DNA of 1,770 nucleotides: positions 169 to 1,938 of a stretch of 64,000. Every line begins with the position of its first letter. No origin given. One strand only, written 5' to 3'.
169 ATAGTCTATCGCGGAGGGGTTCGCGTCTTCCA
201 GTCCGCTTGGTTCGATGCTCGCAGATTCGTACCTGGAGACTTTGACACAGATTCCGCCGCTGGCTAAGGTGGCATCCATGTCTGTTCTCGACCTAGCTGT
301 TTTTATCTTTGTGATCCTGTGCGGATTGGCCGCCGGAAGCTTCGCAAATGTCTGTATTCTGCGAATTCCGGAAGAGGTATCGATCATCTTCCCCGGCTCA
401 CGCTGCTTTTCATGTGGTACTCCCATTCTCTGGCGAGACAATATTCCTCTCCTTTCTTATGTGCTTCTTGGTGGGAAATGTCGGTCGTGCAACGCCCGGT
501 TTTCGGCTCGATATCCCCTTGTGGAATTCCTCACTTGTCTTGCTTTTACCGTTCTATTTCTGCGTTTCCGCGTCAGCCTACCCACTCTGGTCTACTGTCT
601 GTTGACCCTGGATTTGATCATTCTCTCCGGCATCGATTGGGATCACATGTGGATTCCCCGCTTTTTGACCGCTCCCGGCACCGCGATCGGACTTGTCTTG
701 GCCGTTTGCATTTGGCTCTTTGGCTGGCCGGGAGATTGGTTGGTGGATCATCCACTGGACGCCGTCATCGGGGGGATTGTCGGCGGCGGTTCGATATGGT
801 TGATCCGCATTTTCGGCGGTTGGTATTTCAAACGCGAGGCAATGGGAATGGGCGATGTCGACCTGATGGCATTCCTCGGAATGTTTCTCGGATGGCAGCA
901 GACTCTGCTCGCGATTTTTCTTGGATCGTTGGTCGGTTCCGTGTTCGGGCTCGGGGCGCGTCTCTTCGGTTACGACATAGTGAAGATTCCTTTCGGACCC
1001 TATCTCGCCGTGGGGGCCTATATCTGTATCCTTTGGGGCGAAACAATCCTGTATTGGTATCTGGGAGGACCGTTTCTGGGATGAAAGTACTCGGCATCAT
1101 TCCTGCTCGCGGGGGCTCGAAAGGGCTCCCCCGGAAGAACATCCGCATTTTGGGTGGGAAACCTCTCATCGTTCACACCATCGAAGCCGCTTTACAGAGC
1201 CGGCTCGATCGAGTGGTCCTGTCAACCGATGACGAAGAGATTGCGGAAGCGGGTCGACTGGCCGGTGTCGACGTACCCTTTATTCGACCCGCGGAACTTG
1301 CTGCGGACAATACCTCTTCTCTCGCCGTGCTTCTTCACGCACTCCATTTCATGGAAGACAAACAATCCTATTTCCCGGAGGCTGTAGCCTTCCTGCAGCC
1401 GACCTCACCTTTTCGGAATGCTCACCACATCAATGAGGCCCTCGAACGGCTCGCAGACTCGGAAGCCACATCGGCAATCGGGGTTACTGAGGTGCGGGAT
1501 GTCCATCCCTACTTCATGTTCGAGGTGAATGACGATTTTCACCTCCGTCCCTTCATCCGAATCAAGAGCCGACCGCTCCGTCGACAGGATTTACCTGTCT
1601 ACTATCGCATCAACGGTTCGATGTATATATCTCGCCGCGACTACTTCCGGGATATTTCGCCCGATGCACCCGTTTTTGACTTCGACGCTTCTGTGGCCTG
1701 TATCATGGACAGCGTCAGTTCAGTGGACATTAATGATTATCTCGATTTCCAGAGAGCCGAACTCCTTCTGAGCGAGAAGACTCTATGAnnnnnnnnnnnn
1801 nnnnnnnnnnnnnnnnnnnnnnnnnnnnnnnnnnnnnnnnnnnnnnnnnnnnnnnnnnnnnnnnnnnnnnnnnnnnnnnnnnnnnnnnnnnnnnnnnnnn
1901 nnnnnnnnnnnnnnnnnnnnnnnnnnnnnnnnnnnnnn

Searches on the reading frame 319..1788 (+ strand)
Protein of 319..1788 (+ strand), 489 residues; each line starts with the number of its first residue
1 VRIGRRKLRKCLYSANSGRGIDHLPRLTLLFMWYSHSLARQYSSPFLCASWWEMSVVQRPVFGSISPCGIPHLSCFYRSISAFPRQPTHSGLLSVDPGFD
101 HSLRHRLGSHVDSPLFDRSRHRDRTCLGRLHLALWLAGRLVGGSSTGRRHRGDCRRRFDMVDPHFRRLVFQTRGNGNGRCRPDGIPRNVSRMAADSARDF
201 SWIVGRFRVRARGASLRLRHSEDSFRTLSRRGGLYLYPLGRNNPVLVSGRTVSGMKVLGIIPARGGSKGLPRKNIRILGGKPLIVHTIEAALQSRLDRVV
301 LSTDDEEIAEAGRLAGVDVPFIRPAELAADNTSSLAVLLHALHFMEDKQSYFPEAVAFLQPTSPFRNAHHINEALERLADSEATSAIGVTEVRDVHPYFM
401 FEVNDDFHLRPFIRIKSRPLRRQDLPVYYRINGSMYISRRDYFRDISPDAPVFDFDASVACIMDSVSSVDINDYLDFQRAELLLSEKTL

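Call 24: search_protein_families(library=padloc, alignment_id=A2, max_evalue=0.00001)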
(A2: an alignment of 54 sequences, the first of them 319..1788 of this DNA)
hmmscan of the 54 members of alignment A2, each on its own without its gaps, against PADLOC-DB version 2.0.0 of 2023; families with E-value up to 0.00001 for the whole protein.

A. member 1, window:319-1788:+ (489 aa): 0 families

B. families by the number of members that match (of 54 scanned): 7 families
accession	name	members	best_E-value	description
PDLC04134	mad2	1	5.3e-24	mads_2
PDLC03841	LeoBC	1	7.4e-10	-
PDLC03839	LeoA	1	2e-09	-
PDLC03267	MTase_II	1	2.5e-08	Type II methyltransferase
PDLC04781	PDC-M71B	1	1.1e-07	-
PDLC03226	MTase_II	1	2e-07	Type II methyltransferase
PDLC03335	MTase_II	1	5.8e-07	Type II methyltransferase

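Call 25: search_protein_families(library=pfam, alignment_id=A2, max_evalue=0.00001)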
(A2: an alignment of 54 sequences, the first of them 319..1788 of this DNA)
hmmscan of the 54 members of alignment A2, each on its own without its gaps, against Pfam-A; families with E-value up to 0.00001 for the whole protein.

A. member 1, window:319-1788:+ (489 aa): 2 families
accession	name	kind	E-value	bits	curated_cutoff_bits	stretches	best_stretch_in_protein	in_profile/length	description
PF02348.25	CTP_transf_3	-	4.3e-24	86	22.6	1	259-408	2-145/217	Cytidylyltransferase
PF12804.13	NTP_transf_3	-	8.3e-06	26.5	27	0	275-399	18-132/160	MobA-like NTP transferase domain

B. families by the number of members that match (of 54 scanned): 105 families (the first 25 are shown)
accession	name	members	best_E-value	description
PF07719.23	TPR_2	3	9.2e-45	Tetratricopeptide repeat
PF14559.12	TPR_19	3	2.1e-35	Tetratricopeptide repeat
PF13432.12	TPR_16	3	2.1e-34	Tetratricopeptide repeat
PF13428.12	TPR_14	3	3.7e-29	Tetratricopeptide repeat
PF13431.12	TPR_17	2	4.7e-39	Tetratricopeptide repeat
PF00515.34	TPR_1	2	8.2e-38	Tetratricopeptide repeat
PF13181.12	TPR_8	2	2.6e-30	Tetratricopeptide repeat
PF23914.1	TPR_CcmH_CycH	2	1.8e-27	Cytochrome c-type biogenesis protein H TPR domain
PF01408.29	GFO_IDH_MocA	2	5.4e-24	Oxidoreductase family, NAD-binding Rossmann fold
PF13424.12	TPR_12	2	2.8e-20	Tetratricopeptide repeat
PF01740.26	STAS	2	1.8e-16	STAS domain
PF13371.12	TPR_9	2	6.8e-15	Tetratricopeptide repeat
PF13174.12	TPR_6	2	1.7e-14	Tetratricopeptide repeat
PF12895.13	ANAPC3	2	6.6e-14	Anaphase-promoting complex, cyclosome, subunit 3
PF25063.1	ARM_TT21_C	2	3.9e-12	Tetratricopeptide repeat protein 21 C-terminal ARM domain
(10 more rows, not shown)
